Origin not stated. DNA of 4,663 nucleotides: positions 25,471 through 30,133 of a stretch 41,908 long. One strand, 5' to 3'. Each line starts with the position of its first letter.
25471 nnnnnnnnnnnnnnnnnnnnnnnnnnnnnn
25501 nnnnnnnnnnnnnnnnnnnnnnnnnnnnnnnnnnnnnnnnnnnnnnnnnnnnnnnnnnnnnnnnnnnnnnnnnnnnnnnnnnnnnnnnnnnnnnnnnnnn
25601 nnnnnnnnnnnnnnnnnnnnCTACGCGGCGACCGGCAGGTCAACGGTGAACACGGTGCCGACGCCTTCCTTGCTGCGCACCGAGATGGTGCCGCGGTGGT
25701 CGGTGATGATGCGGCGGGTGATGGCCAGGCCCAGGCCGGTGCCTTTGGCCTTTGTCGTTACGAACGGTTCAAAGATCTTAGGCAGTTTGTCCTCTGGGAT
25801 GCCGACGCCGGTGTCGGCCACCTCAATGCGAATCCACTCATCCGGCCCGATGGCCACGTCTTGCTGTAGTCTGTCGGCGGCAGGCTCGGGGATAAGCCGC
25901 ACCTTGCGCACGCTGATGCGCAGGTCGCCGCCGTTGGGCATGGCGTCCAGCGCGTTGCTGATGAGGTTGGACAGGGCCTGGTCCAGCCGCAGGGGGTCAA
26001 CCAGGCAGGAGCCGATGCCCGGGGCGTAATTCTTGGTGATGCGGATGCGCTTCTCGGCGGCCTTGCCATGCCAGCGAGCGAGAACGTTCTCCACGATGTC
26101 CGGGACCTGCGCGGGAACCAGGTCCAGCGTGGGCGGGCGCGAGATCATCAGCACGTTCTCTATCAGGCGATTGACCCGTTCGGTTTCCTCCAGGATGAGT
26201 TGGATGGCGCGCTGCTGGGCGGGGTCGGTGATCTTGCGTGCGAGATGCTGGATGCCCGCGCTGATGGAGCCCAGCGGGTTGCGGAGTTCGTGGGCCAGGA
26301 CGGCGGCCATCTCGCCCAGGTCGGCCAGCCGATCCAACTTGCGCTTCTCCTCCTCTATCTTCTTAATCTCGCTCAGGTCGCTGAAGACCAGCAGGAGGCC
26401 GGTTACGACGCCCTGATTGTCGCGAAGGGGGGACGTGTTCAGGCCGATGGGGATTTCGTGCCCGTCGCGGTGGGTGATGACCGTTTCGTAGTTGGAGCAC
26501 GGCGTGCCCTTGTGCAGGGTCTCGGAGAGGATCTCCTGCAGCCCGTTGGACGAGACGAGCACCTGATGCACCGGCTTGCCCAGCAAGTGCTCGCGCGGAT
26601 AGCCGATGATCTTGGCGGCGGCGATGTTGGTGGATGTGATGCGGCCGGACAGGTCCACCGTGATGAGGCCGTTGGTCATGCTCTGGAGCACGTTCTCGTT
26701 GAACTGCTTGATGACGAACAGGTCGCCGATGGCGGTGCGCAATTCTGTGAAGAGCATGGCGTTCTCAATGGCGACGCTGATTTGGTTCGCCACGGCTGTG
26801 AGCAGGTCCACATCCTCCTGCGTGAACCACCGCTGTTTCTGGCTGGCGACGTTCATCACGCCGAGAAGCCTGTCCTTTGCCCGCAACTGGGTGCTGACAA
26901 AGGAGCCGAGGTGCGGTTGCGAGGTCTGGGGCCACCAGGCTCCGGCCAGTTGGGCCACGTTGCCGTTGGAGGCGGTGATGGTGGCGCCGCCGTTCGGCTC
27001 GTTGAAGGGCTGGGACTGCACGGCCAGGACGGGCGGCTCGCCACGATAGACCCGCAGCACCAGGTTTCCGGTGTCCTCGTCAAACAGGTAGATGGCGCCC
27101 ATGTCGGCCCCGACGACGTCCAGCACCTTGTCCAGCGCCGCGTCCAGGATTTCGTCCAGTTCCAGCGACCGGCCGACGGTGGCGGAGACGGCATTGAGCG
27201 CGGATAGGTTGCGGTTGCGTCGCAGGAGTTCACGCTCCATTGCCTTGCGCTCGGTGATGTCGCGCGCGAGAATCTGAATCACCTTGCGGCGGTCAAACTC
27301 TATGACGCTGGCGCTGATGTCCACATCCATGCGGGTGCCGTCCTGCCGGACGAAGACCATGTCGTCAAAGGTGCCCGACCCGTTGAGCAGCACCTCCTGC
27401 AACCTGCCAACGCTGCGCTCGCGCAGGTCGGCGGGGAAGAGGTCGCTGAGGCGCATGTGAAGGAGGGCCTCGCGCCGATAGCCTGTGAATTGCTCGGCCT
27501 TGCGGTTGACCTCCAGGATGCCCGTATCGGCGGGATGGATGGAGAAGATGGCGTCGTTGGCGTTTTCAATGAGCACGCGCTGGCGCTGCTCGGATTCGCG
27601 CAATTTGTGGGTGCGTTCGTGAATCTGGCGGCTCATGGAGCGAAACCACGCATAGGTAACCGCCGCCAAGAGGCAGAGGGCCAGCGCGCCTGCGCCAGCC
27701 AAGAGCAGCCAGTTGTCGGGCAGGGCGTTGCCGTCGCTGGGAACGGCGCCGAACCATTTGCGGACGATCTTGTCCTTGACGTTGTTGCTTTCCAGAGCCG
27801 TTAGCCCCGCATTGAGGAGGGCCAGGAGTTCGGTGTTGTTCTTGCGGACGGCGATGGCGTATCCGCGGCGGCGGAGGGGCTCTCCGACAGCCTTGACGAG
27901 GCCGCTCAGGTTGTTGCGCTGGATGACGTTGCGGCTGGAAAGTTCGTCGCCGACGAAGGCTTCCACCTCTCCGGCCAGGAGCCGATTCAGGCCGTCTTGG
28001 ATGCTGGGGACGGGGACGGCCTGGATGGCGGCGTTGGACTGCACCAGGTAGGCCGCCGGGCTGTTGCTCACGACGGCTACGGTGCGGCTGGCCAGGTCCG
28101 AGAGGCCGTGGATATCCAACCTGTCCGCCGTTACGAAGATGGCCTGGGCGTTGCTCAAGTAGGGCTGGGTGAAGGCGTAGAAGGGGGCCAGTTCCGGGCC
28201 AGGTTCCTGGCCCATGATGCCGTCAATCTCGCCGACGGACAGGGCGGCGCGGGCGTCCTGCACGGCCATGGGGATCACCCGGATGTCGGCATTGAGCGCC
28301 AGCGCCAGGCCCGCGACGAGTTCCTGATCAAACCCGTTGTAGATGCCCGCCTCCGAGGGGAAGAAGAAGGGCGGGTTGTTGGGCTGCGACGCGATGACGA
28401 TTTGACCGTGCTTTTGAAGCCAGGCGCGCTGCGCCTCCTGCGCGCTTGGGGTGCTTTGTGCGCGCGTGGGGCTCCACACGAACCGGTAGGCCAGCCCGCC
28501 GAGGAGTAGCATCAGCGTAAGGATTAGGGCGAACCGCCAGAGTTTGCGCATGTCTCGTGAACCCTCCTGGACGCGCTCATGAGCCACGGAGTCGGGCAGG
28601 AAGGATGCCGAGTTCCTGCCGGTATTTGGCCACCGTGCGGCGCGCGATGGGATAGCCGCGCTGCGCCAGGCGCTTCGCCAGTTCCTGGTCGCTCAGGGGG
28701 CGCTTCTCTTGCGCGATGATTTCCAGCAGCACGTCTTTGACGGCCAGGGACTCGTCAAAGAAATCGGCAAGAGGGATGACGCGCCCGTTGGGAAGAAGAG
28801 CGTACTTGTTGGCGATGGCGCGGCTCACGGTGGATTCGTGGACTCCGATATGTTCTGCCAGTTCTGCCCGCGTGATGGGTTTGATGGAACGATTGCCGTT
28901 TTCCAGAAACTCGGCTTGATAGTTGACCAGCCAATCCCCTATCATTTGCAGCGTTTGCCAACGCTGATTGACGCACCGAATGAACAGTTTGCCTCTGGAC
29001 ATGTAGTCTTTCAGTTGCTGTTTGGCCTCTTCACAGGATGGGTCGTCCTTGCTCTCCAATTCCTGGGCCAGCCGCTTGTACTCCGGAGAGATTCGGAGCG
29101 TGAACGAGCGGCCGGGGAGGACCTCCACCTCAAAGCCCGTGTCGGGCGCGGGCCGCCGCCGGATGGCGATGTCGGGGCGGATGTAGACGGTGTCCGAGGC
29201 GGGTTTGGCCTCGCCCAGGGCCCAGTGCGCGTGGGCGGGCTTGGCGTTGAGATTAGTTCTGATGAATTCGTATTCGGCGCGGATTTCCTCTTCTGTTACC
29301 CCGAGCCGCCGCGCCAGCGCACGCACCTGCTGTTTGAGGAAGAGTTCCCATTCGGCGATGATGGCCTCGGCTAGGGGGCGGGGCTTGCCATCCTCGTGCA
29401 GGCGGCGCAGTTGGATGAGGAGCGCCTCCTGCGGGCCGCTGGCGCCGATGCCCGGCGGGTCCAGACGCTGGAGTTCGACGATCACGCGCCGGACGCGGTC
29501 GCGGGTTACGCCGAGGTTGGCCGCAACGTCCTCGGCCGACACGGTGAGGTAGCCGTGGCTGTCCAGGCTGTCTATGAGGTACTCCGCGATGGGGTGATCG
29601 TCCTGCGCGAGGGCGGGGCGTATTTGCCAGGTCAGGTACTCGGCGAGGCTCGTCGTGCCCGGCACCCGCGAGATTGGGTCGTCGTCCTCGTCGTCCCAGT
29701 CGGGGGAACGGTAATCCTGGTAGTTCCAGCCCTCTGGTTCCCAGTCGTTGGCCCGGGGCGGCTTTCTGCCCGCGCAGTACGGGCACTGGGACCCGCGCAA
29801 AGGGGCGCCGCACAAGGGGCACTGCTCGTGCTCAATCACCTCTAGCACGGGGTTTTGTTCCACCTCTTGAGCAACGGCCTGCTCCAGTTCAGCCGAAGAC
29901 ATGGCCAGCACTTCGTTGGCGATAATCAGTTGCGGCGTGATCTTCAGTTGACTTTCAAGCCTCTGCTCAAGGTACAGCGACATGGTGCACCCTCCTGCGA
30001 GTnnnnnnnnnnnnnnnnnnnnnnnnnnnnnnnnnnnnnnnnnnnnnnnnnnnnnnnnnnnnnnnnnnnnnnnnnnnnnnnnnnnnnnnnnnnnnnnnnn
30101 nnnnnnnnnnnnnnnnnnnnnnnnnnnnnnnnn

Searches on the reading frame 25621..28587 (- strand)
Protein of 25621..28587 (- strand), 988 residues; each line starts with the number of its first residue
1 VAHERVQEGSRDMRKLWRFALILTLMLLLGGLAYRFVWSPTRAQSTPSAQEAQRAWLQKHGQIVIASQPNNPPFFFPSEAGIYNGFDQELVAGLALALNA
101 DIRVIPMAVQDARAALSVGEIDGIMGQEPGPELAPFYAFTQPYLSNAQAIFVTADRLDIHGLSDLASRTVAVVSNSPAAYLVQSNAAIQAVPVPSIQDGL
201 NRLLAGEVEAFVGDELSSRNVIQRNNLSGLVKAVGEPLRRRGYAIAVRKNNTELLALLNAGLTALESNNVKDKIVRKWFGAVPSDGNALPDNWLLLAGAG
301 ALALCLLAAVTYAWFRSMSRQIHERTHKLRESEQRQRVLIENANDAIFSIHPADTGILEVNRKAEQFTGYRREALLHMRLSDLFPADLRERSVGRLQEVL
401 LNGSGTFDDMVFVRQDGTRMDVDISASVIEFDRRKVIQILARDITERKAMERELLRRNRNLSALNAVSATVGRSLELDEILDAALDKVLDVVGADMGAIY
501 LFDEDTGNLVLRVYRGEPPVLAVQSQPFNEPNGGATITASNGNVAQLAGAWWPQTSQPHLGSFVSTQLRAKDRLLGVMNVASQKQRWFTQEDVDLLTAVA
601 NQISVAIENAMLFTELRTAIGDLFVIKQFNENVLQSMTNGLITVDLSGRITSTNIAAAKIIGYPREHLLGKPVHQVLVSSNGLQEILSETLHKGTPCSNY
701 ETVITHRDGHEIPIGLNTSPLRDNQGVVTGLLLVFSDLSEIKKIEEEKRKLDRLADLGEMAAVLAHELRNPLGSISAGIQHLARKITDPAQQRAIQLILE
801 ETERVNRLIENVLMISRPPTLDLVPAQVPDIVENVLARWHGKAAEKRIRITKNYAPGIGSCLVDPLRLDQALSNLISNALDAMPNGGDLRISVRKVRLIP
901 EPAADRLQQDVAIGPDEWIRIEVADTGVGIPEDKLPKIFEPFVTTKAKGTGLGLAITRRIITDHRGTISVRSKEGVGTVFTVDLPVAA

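Call 9: search_protein_families(library=pfam, proteins=[window:25621-28587:-])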
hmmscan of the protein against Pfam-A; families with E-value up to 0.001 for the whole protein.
window:25621-28587:- (988 aa): 12 families
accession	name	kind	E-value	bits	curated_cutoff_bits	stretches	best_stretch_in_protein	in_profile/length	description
PF00989.32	PAS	-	1.5e-31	109.2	22.6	2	630-737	3-112/113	PAS fold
PF02518.31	HATPase_c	-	4e-29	101.7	26.4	1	864-987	2-110/111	Histidine kinase-, DNA gyrase B-, and HSP90-like ATPase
PF13426.13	PAS_9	-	1.4e-28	99.6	27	2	639-740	2-103/103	PAS domain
PF00497.25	SBP_bac_3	-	5.5e-20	71.9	26.4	1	63-280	1-131/132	Bacterial extracellular solute-binding proteins, family 3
PF08448.16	PAS_4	-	7.5e-19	68.4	23.1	1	636-740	3-107/110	PAS fold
PF13185.12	GAF_2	-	4.7e-16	59.7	28.6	1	475-608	2-136/136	GAF domain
PF13492.12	GAF_3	-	1.1e-15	58.6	27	1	476-609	1-129/129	GAF domain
PF00512.31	HisKA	-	3.8e-13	49.7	26.9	1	757-817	2-62/66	His Kinase A (phospho-acceptor) domain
PF01590.32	GAF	-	7e-13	49.7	22.4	1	476-607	1-133/133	GAF domain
PF13188.13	PAS_8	-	7.1e-11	42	21.8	1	335-389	2-55/65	PAS domain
PF08447.18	PAS_3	-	1.6e-07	32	25.6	0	358-439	2-85/89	PAS fold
PF24820.1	Diguanyl_cycl_sensor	-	7.3e-07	29.5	28.1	0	634-724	2-99/109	Diguanylate cyclase-like sensor domain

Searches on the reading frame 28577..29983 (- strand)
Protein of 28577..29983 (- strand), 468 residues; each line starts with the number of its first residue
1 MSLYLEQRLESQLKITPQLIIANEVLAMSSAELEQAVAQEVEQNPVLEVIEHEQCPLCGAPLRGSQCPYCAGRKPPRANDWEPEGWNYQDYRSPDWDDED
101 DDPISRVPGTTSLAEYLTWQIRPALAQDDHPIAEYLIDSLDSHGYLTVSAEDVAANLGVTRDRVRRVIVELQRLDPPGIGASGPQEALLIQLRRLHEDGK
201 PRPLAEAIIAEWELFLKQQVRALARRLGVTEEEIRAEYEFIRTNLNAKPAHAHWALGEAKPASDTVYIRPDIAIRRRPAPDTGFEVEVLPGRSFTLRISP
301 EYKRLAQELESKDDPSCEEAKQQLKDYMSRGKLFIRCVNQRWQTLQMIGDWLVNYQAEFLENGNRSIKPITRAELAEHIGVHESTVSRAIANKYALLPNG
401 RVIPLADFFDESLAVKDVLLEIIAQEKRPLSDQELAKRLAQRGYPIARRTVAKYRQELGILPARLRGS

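Call 9: search_protein_families(library=pfam, proteins=[window:28577-29983:-])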
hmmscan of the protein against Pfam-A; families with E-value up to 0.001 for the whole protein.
window:28577-29983:- (468 aa): 16 families
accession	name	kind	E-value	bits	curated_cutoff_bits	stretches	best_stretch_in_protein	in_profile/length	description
PF04963.19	Sigma54_CBD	-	4.4e-38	131.3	22.9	1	109-302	8-185/185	Sigma-54 factor, core binding domain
PF04552.19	Sigma54_DBD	-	1.2e-33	116.6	22.8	1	322-465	2-157/160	Sigma-54, DNA binding domain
PF00309.25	Sigma54_AID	-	1.6e-12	47.5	23.8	1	5-49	2-46/46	Sigma-54 factor, Activator interacting domain (AID)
PF13545.12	HTH_Crp_2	-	8.7e-10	38.9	27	1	351-391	6-44/70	Crp-like helix-turn-helix domain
PF08279.18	HTH_11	-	4.7e-08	33.2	25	0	368-391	14-37/55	HTH domain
PF13730.12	HTH_36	-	1.3e-06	28.5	25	0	136-174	14-52/55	Helix-turn-helix domain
PF13560.12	HTH_31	-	3.1e-06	27.8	27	0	371-410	16-55/64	Helix-turn-helix domain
PF01381.28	HTH_3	-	4.4e-06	27.1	23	0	370-413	10-52/55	Helix-turn-helix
PF13384.12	HTH_23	-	1.2e-05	25.4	24.6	0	371-391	19-39/50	Homeodomain-like domain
PF15943.11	YdaS_toxin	-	0.00011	22.4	30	0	372-405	11-43/65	Bacterial toxin YdaS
PF13542.12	HTH_Tnp_ISL3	-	0.00011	22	27.4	0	371-390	28-47/51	Helix-turn-helix domain of transposase family ISL3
PF12802.13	MarR_2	-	0.00013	22.5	27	0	370-391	21-42/61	MarR family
PF20432.4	Xre-like-HTH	-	0.00016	22.3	25.8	0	370-389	24-43/63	Antitoxin Xre-like helix-turn-helix domain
PF08461.16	HTH_12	-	0.00023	21.5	21.4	1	419-451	3-35/66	Ribonuclease R winged-helix domain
PF04545.22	Sigma70_r4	-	0.00027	20.8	24.1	0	150-168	23-41/50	Sigma-70, region 4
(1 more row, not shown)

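Call 54: search_protein_families(library=ncbifam, proteins=[window:28577-29983:-], max_evalue=0.001)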
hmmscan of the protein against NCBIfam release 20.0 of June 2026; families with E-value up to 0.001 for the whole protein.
window:28577-29983:- (468 aa): 10 families
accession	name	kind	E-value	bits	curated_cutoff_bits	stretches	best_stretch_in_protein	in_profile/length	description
TIGR02395.1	rpoN_sigma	equivalog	5.7e-90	302.4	277.35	1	10-466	2-433/434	RNA polymerase factor sigma-54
NF004595.0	PRK05932.1-2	equivalog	3.3e-78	263.7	513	1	4-466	4-480/484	RNA polymerase factor sigma-54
NF009118.0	PRK12469.1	subfamily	1.5e-69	235.1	396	1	2-466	2-478/483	RNA polymerase factor sigma-54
NF004598.0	PRK05932.1-5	equivalog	1.5e-64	218.7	621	2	82-467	115-502/504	RNA polymerase factor sigma-54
NF004596.0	PRK05932.1-3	subfamily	5.2e-62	210.5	499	2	96-460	138-498/515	RNA polymerase factor sigma-54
NF004597.0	PRK05932.1-4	equivalog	7.7e-52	176.3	817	2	96-466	104-473/477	RNA polymerase factor sigma-54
NF004602.0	PRK05932.2-4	equivalog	9.1e-38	130.2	506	2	316-461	250-403/416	RNA polymerase factor sigma-54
TIGR02607.1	antidote_HigA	equivalog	7.2e-06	25.8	47.7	0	370-396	21-47/81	HigA family addiction module antitoxin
TIGR03764.1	ICE_PFGI_1_parB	hypoth_equivalog_domain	0.00044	20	143.75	0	408-459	117-168/260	ParB family protein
TIGR02937.1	sigma70-ECF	superfamily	0.00097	18.8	42.9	0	367-390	131-154/165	sigma-70 family RNA polymerase sigma factor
